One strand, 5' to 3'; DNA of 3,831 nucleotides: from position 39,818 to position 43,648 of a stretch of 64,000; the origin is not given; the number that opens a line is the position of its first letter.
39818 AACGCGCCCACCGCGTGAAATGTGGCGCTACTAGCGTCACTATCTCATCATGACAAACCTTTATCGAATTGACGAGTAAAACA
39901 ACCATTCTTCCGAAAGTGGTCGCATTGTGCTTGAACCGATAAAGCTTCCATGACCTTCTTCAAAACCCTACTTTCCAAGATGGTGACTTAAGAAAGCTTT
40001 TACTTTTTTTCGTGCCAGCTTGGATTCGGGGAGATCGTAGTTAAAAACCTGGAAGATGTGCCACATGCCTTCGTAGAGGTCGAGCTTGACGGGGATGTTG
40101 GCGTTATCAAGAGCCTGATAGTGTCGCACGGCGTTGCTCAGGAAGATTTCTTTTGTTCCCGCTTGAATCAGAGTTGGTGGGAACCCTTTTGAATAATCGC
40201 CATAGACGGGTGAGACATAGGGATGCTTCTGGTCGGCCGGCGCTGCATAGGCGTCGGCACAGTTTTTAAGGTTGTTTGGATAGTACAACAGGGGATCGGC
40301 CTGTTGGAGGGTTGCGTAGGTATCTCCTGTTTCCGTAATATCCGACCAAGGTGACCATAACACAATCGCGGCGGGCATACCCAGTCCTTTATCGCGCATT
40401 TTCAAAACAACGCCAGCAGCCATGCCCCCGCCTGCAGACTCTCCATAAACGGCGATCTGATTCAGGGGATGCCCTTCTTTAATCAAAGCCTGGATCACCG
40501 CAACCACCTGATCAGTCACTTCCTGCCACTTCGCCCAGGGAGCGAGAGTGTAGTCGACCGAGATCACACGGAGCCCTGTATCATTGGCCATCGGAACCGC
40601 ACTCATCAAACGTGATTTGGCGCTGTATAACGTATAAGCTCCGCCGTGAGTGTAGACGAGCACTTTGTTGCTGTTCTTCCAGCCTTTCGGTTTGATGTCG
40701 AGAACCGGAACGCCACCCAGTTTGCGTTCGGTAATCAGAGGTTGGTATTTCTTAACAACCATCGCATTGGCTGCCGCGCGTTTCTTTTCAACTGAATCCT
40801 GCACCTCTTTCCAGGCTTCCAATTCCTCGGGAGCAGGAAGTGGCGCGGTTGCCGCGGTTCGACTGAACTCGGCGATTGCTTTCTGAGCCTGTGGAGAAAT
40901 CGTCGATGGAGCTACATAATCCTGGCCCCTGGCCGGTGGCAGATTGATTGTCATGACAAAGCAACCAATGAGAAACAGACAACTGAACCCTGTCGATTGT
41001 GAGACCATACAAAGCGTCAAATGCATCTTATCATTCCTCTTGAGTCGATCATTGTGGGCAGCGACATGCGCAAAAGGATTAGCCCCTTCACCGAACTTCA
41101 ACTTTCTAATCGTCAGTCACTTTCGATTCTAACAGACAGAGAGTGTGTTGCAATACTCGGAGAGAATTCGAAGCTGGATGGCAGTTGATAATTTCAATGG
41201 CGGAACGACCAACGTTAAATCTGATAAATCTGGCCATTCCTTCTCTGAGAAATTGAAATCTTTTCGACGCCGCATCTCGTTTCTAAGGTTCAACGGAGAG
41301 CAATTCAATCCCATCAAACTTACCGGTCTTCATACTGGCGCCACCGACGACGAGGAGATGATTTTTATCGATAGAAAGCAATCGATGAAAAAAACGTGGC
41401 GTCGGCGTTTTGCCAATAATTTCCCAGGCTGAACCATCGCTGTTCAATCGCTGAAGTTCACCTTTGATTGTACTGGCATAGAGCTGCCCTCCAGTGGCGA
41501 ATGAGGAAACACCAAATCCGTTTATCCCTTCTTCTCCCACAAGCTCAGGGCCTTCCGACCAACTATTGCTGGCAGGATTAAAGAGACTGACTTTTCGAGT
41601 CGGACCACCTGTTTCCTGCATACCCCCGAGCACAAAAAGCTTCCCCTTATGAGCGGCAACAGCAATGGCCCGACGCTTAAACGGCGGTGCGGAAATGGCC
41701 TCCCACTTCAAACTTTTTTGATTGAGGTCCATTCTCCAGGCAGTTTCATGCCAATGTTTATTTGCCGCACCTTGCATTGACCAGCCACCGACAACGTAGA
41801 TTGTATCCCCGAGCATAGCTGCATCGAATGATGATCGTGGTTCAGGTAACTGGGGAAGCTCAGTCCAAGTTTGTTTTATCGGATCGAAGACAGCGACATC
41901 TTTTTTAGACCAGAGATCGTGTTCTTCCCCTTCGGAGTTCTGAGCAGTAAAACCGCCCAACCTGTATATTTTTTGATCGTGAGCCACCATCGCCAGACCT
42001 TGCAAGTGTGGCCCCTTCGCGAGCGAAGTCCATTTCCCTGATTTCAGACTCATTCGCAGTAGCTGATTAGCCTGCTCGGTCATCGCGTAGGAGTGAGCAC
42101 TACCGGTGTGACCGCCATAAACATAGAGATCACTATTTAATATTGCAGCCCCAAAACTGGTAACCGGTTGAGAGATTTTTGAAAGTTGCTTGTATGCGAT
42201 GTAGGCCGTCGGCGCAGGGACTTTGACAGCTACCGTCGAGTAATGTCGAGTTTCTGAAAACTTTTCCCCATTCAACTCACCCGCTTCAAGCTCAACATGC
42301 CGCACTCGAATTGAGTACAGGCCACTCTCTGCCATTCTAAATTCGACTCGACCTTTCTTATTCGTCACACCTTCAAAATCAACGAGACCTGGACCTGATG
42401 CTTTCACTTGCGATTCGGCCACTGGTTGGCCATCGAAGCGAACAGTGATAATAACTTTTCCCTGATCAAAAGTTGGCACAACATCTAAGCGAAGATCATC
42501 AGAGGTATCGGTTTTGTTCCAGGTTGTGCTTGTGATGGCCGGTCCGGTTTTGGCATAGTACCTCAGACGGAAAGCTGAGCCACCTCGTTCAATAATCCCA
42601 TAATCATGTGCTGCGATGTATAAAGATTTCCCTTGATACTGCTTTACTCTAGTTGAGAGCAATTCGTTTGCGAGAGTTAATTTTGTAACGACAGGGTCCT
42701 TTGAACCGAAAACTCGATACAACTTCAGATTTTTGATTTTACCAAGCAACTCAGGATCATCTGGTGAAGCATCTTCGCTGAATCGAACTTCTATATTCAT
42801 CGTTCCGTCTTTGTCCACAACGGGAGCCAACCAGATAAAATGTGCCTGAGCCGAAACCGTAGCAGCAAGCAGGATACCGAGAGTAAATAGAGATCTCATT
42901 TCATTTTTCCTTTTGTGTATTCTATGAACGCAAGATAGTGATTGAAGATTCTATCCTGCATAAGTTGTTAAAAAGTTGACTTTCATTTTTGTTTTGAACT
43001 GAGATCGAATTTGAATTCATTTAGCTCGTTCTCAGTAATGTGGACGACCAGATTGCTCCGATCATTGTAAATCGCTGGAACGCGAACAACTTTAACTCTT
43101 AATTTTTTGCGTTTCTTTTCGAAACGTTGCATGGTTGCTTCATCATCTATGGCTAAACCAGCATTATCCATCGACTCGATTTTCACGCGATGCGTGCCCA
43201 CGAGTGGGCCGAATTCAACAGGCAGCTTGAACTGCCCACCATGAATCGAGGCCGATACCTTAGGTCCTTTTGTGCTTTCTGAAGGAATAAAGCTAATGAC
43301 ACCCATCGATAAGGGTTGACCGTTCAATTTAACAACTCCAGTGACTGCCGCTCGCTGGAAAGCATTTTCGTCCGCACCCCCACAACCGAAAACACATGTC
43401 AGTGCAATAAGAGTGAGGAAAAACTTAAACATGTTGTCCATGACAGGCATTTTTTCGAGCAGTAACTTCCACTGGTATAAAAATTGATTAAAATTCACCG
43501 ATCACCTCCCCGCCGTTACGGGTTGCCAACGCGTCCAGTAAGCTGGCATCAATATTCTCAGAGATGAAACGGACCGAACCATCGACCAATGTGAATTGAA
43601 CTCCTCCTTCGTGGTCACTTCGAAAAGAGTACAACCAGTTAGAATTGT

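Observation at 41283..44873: Candidate Fur-regulated planctomycete metal/heme acquisition module: hemP divergent from DUF1559, a lipoprotein and a DUF4198-Kelch fusion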

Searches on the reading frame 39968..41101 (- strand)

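Call 43: search_protein_families(library=pfam, proteins=[window:39968-41101:-], max_evalue=0.001)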
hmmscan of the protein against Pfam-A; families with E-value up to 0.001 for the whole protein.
window:39968-41101:- (377 aa): 5 families
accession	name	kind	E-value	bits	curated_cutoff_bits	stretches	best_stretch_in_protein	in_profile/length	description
PF07859.19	Abhydrolase_3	-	5.3e-44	150.9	25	1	148-351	1-209/210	alpha/beta hydrolase fold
PF10340.15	Say1_Mug180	-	1e-10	41.5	21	1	143-269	120-255/374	Steryl acetyl hydrolase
PF20434.5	BD-FAE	-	1.1e-07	32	26.8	1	137-235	5-110/215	BD-FAE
PF12146.15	Hydrolase_4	-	1e-05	25.4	27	1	189-258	52-116/239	Serine aminopeptidase, S33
PF00326.27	Peptidase_S9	-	3.5e-05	23.8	22.6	1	184-376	32-211/213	Prolyl oligopeptidase family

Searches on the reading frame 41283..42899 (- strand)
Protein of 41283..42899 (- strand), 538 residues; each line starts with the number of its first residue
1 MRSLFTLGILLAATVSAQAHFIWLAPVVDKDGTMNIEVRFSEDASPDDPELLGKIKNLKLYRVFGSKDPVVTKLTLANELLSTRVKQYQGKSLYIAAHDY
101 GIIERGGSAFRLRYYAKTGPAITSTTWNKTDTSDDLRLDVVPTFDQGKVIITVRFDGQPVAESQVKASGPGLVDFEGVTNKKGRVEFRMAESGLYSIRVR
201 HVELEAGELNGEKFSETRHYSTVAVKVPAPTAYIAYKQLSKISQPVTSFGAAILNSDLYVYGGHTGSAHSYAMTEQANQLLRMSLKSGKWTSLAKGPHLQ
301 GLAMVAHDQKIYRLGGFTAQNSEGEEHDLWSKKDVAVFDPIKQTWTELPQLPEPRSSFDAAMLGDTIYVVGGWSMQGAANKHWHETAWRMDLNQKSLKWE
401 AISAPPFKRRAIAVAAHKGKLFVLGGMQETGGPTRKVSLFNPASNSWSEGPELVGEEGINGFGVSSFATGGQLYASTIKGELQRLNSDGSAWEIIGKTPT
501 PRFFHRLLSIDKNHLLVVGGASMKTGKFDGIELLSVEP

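Call 3: search_protein_families(library=pfam, proteins=[window:41283-42899:-], max_evalue=0.1)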
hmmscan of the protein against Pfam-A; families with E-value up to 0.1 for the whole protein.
window:41283-42899:- (538 aa): 13 families
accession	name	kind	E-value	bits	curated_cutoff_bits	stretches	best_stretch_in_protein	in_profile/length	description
PF24681.1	Kelch_KLHDC2_KLHL20_DRC7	-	3.5e-35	121.7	50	3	243-372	101-221/221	KLHDC2/KLHL20/DRC7 Kelch-repeats domain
PF01344.31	Kelch_1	-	4.2e-25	87.4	20.1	4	409-453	2-45/46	Kelch motif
PF13964.12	Kelch_6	-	5.8e-23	80.5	25.3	3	410-453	3-46/50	Kelch motif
PF24981.1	Beta-prop_ATRN-LZTR1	-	5.9e-20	72.1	50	3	256-374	160-281/289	Attractin/LZTR1 beta-propeller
PF07646.21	Kelch_2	-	1.8e-16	59.6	21.3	2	301-352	4-48/48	Kelch motif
PF13415.12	Kelch_3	-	3.4e-16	59.4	22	1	314-358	7-43/48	Galactose oxidase, central domain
PF25210.1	Kelch_FKB95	-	9.7e-15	55.3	70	2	302-385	36-111/268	FKB95, Kelch-repeats domain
PF24996.1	NANM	-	1.2e-14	54.4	45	2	349-448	2-97/350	N-acetylneuraminate epimerase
PF13418.12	Kelch_4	-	1.5e-09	38.1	21.6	1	418-451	12-45/49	Galactose oxidase, central domain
PF10670.15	DUF4198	-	4.4e-09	37.2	34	1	17-202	1-208/209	Domain of unknown function (DUF4198)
PF13854.13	Kelch_HCF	-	0.0002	21.2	113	1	308-402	200-294/345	Host cell factor, Kelch-repeats domain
PF07893.19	DUF1668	-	0.0063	16.4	23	1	333-412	82-167/336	Protein of unknown function (DUF1668)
PF13620.12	CarboxypepD_reg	-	0.011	16.5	32.3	1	154-206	9-61/82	Carboxypeptidase regulatory-like domain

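Call 4: search_protein_families(library=ncbifam, proteins=[window:41283-42899:-], max_evalue=0.1)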
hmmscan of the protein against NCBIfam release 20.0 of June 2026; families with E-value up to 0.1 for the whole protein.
window:41283-42899:- (538 aa): 3 families
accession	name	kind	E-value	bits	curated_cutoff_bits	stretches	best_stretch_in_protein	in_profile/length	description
NF010730.0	PRK14131.1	subfamily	3.1e-14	52.5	416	2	345-448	27-127/384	N-acetylneuraminate epimerase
TIGR03547.1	muta_rot_YjhT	subfamily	9.9e-10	38.1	256.35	2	348-448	1-98/346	YjhT family mutarotase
TIGR03548.1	mutarot_permut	subfamily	1.3e-08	34.3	243.2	2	366-526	74-222/323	cyclically-permuted mutarotase family protein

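Call 53: search_solved_structures(query=window:41283-42899:-, max_evalue=1, show_alignments=0)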
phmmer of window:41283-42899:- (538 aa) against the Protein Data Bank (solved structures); distinct sequences matched with E-value up to 1: 107 (the best 60 are shown).
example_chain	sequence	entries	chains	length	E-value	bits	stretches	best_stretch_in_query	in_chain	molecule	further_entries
7onh_A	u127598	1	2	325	4.9e-24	88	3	246-402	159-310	SAKe6BE-L3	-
7ong_A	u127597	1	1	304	1.9e-23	86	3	333-453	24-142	SAKe6BE-L1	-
8pjx_A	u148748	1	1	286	2e-23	85.9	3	249-427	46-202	SAKe6FR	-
7ona_A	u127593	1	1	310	2.9e-20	75.5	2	243-449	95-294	SAKe6AC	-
7on6_A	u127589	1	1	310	8.9e-20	73.9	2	301-449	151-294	SAKe6AE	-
7q58_A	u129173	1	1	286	5.7e-18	67.9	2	335-475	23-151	SAKe6BR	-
8pjw_A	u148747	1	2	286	2e-17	66.1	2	335-464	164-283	SAKe6FE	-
8pjy_A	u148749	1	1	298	7.5e-17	64.2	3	334-449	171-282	SAKe6EEref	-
7on7_A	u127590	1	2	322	1e-16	63.8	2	246-450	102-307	SAKe6BE-L2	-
7on8_A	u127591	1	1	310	1.3e-16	63.5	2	248-449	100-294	SAKe6AR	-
7onc_A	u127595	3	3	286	7.7e-16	60.9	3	334-450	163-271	SAKe6BE | S6BE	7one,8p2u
9tsn_A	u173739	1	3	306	1.3e-15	60.2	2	334-450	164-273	Kelch protein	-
8pjr_A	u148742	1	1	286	1.6e-15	59.8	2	334-449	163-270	SAKe6AC-LB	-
2woz_A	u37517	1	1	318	2.1e-15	59.4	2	302-449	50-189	KELCH REPEAT AND BTB DOMAIN-CONTAINING PROTEIN 10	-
4ch9_A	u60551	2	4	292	3.3e-15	58.8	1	334-476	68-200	KELCH-LIKE PROTEIN 3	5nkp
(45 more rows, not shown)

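Call 57: find_homologous_proteins(query=window:41283-42899:-, max_evalue=1e-10)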
Query window:41283-42899:- (538 aa): 917 proteins with E <= 1e-10 among 8000 candidates; the best 120 are listed.
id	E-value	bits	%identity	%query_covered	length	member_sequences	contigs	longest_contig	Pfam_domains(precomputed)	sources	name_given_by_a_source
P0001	0.0e+0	1188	100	97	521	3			PF24996.1,PF07646.22,PF10670.16,PF13418.13,PF13964.13,PF24681.2,PF13415.13,PF24981.2,PF01344.32,PF25210.2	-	-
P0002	1.3e-227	775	60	100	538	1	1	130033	PF24996.1,PF07646.22,PF10670.16,PF13964.13,PF24681.2,PF13854.13,PF13415.13,PF24981.2,PF07893.20,PF01344.32,PF25210.2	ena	-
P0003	2.2e-225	767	61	96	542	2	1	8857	PF24996.1,PF07646.22,PF10670.16,PF13418.13,PF13964.13,PF24681.2,PF13854.13,PF13415.13,PF24981.2,PF01344.32,PF25210.2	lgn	-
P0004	8.7e-225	765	60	100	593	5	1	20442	PF24996.1,PF07646.22,PF10670.16,PF13418.13,PF13964.13,PF24681.2,PF13415.13,PF25852.1,PF24981.2,PF01344.32,PF25210.2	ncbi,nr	ncbi:MAG: hypothetical protein DWQ29_21430 [Planctomycetota bacterium]|nr:MAG: hypothetical protein 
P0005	3.5e-224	763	60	100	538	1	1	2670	PF24996.1,PF07646.22,PF10670.16,PF13964.13,PF24681.2,PF13415.13,PF25852.1,PF24981.2,PF07893.20,PF01344.32,PF25210.2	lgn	-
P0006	2.3e-223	761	59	100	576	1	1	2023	PF07646.22,PF13418.13,PF24681.2,PF13415.13,PF24981.2,PF01344.32,PF25210.2,PF24996.1,PF10670.16,PF13964.13,PF13854.13,PF25852.1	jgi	jgi:uncharacterized GH25 family protein/N-acetylneuraminic acid mutarotase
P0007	2.3e-222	757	58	100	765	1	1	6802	PF24996.1,PF07646.22,PF10670.16,PF13418.13,PF13964.13,PF24681.2,PF13415.13,PF11866.14,PF24981.2,PF01344.32,PF25210.2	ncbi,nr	ncbi:MAG: DUF3386 family protein [Planctomycetaceae bacterium]|nr:DUF3386 family protein [Planctomyc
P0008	3.1e-218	744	59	100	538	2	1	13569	PF07646.22,PF24681.2,PF13415.13,PF24981.2,PF01344.32,PF25210.2,PF24996.1,PF10670.16,PF13964.13,PF13854.13,PF25852.1,PF07893.20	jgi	jgi:N-acetylneuraminic acid mutarotase/uncharacterized GH25 family protein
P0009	4.7e-216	736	58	99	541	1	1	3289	PF24996.1,PF07646.22,PF10670.16,PF13418.13,PF13964.13,PF24681.2,PF13415.13,PF24981.2,PF01344.32,PF25210.2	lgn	-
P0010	2.6e-215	734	59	100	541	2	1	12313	PF24996.1,PF07646.22,PF10670.16,PF13964.13,PF24681.2,PF13415.13,PF24981.2,PF01344.32,PF25210.2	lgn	-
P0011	3.6e-213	727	57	100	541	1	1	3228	PF24996.1,PF07646.22,PF10670.16,PF13964.13,PF24681.2,PF13415.13,PF24981.2,PF07893.20,PF01344.32,PF25210.2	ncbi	-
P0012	2.3e-212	724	56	100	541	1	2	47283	PF24996.1,PF07646.22,PF10670.16,PF13418.13,PF13964.13,PF24681.2,PF13854.13,PF13415.13,PF24981.2,PF01344.32,PF25210.2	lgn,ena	-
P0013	6.1e-211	720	56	100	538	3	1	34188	PF24996.1,PF07646.22,PF10670.16,PF13418.13,PF13964.13,PF24681.2,PF13415.13,PF25852.1,PF24981.2,PF01344.32,PF25210.2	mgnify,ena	mgnify:FL=1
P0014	2.1e-209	715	58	99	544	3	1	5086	PF24996.1,PF07646.22,PF10670.16,PF13418.13,PF13964.13,PF24681.2,PF13854.13,PF13415.13,PF24981.2,PF01344.32,PF25210.2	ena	-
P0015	4.8e-209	713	58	99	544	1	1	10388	PF24996.1,PF07646.22,PF10670.16,PF13418.13,PF13964.13,PF24681.2,PF13854.13,PF13415.13,PF24981.2,PF01344.32,PF25210.2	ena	-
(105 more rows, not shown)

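Call 64: predict_structure(alignment_id=A1)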
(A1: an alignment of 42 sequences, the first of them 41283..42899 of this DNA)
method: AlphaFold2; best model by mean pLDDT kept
length: 538 residues; sequences in the alignment: 42
mean_pLDDT: 90.9   pTM: 0.74
mean pLDDT of the five models: 90.9, 90.5, 89.8, 87.8, 87.0
residues with pLDDT >= 90: 389; 70-90: 126; 50-70: 20; < 50: 3
segments of 3 or more residues with pLDDT < 50: 14-16
pLDDT, mean of each block of 10 residues (from residue 1): 66 60 89 87 82 83 90 88 84 92 88 95 90 93 89 96 96 93 93 94 94 95 90 90 93 97 87 91 95 96 97 95 73 97 97 97 98 87 96 97 97 97 96 95 97 83 93 94 92 91 95 95 88 88
secondary structure, 60 per line:
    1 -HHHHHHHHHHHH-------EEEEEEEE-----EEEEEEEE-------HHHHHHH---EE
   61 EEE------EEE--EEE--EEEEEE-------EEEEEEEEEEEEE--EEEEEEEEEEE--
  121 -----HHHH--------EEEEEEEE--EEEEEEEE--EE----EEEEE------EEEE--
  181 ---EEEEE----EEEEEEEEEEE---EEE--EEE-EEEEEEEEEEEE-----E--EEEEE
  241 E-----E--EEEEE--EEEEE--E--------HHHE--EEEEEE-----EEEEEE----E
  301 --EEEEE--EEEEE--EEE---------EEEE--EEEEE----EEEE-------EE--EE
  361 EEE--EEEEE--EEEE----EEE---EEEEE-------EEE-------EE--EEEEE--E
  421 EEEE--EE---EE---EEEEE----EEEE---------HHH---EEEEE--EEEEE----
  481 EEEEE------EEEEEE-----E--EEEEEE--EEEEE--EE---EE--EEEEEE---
elements in order: H2-13 E21-28 E34-41 H49-55 E59-63 E70-72 E75-77 E80-85 E93-105 E108-118 H126-129 E138-145 E148-155 E164-168 E175-178 E184-188 E193-203 E207-209 E212-214 E216-227 E236-241 E250-254 E257-261 E279-284 E290-295 E303-307 E310-314 E317-319 E329-332 E335-339 E344-347 E359-363 E366-370 E373-376 E381-383 E387-391 E399-401 E413-417 E420-424 E437-441 E446-449 E465-469 E472-476 E481-485 E492-497 E506-511 E514-518 E530-535

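Call 68: fold_search(model_id=the predicted structure, library=pdb)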
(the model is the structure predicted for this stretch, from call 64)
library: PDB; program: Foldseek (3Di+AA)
matches with E <= 10: 1704; with E <= 0.001: 699
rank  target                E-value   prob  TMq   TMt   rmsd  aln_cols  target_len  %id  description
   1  9mez_D                4.3e-19  1.00  0.47  0.78   3.6       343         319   18  Crystal structure of MRAS(GDP) bound to LZTR1(Kelch domain) (released 2025-09-10)
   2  9mez_J                7.2e-19  1.00  0.48  0.79   3.7       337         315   19  Crystal structure of MRAS(GDP) bound to LZTR1(Kelch domain) (released 2025-09-10)
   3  9mf0_D                9.1e-19  1.00  0.48  0.78   3.6       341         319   19  Crystal structure of KRAS(GDP) bound to LZTR1(Kelch domain) (released 2025-09-10)
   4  9mey_B                1.2e-18  1.00  0.48  0.78   3.8       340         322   19  Crystal structure of RIT1(GDP) bound to LZTR1(Kelch domain) (released 2025-09-10)
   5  9mf0_J                5.1e-18  1.00  0.48  0.78   3.8       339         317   19  Crystal structure of KRAS(GDP) bound to LZTR1(Kelch domain) (released 2025-09-10)
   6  9mf0_F                7.1e-18  1.00  0.47  0.78   3.6       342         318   18  Crystal structure of KRAS(GDP) bound to LZTR1(Kelch domain) (released 2025-09-10)
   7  7ong                  1.5e-17  1.00  0.43  0.76  14.5       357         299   18  Crystal structure of the computationally designed SAKe6BE-L1 protein (released 2022-12-14)
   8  5gqt                  1.7e-17  1.00  0.47  0.53  12.3       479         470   15  Crystal structure of a specifier Protein from Arabidopsis thaliana (released 2017-06-21)
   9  4ch9_A                6.0e-17  1.00  0.43  0.79   3.0       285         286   20  Crystal structure of the human KLHL3 Kelch domain in complex with a WNK4 peptide (released 2014-01-08)
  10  8pjr                  8.4e-17  1.00  0.42  0.79   5.6       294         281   19  Crystal structure of the SAKe6AC-LB protein (released 2024-07-10)
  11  8pjz_A                9.6e-17  1.00  0.43  0.77  14.8       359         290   16  Crystal structure of the computationally designed SAKe6EEtal protein (released 2024-07-10)
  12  8pjt_A                1.1e-16  1.00  0.43  0.76  15.4       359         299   17  Crystal structure of the computationally designed SAKe6DEref protein (released 2024-07-10)
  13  7onh_A                1.1e-16  1.00  0.44  0.72  14.4       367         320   18  Crystal structure of the computationally designed SAKe6BE-L3 protein (released 2022-12-14)
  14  5gq0_B                1.3e-16  1.00  0.47  0.73   3.9       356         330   20  Crystal structure of the Epithiospecifier Protein, ESP from Arabidopsis thaliana (released 2016-08-17)
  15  6gy5_A                1.3e-16  1.00  0.42  0.77  14.9       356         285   18  Crystal structure of the kelch domain of human KLHL20 in complex with DAPK1 peptide (released 2018-08-08)
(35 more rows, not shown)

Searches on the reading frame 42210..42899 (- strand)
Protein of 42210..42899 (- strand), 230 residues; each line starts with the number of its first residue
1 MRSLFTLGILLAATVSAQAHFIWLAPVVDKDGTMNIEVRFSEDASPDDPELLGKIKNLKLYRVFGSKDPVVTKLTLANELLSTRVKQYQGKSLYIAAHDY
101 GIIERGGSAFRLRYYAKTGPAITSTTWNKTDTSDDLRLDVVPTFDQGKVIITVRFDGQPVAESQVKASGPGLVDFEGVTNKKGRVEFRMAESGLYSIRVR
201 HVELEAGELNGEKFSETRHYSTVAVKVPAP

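Call 55: search_solved_structures(query=window:42210-42899:-, max_evalue=10, show_alignments=3)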
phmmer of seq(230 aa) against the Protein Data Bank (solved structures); distinct sequences matched with E-value up to 10: 5.
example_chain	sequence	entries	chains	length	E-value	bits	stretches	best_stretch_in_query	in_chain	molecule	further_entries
2xy1_A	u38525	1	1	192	0.09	15.5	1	137-208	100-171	NEURAL CELL ADHESION MOLECULE 2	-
2xyc_A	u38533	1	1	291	0.14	14.9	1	141-209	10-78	NEURAL CELL ADHESION MOLECULE 2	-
2jll_A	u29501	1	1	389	0.25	14.1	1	141-209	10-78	NEURAL CELL ADHESION MOLECULE 2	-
4csd_A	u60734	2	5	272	4.2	10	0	107-129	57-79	FUCOSE-BINDING LECTIN PROTEIN | Fucose-binding lectin protein,Fucose-binding lectin protein,Fucose-binding lectin protein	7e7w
7e7n_A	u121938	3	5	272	8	9.1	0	107-129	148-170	Fucose-binding lectin protein,Fucose-binding lectin protein,Fucose-binding lectin protein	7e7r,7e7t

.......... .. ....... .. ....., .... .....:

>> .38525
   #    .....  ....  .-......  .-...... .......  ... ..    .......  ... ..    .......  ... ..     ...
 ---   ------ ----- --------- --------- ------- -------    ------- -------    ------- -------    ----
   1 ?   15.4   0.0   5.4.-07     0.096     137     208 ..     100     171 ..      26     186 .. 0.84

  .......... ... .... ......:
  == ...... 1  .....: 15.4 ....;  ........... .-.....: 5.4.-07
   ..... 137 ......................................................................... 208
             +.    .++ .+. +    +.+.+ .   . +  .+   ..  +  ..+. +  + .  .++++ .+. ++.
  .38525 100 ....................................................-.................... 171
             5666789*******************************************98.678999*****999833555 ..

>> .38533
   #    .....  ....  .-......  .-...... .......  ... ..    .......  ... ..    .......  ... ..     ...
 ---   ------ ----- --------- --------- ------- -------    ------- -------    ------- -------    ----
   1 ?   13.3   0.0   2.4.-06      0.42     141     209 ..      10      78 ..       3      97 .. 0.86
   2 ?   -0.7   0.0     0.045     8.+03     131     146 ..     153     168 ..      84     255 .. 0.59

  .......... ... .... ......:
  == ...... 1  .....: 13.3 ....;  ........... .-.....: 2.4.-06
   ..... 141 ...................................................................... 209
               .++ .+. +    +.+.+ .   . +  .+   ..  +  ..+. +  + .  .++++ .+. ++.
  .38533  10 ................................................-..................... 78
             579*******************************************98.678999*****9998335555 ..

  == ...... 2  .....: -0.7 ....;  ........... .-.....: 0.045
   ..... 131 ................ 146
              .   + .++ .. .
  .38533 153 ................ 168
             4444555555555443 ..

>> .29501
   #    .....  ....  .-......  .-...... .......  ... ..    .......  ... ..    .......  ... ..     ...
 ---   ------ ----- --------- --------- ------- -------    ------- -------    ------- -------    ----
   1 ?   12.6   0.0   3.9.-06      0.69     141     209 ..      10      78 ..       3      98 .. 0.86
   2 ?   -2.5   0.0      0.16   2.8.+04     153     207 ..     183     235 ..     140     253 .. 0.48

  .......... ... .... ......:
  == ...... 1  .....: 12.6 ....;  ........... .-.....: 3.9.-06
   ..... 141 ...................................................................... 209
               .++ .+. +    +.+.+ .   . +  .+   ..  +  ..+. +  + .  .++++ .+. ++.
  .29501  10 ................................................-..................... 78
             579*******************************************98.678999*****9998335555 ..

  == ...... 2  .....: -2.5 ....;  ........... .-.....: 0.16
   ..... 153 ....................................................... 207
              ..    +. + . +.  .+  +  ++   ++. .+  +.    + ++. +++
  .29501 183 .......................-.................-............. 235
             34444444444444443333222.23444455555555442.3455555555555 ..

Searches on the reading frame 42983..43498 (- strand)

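Call 3: search_protein_families(library=pfam, proteins=[window:42983-43498:-], max_evalue=0.1)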
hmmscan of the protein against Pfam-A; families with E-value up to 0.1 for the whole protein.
window:42983-43498:- (171 aa): 1 family
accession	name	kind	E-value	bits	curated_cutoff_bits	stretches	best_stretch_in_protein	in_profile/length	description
PF06840.17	PDC10_C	-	0.09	13.3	27.3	0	119-154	24-59/90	Programmed cell death protein 10, C-terminal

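Call 4: search_protein_families(library=ncbifam, proteins=[window:42983-43498:-], max_evalue=0.1)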
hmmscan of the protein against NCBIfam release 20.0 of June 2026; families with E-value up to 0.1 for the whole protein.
window:42983-43498:- (171 aa): 2 families
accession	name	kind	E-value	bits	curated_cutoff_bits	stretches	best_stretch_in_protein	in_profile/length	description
TIGR01895.1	cas_Cas5t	exception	0.021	14.4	96.7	1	117-164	66-113/217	type I-B CRISPR-associated protein Cas5b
TIGR02590.1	cas_Csh2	exception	0.048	13.1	171.55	1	90-163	121-194/286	type I-B CRISPR-associated protein Cas7/Csh2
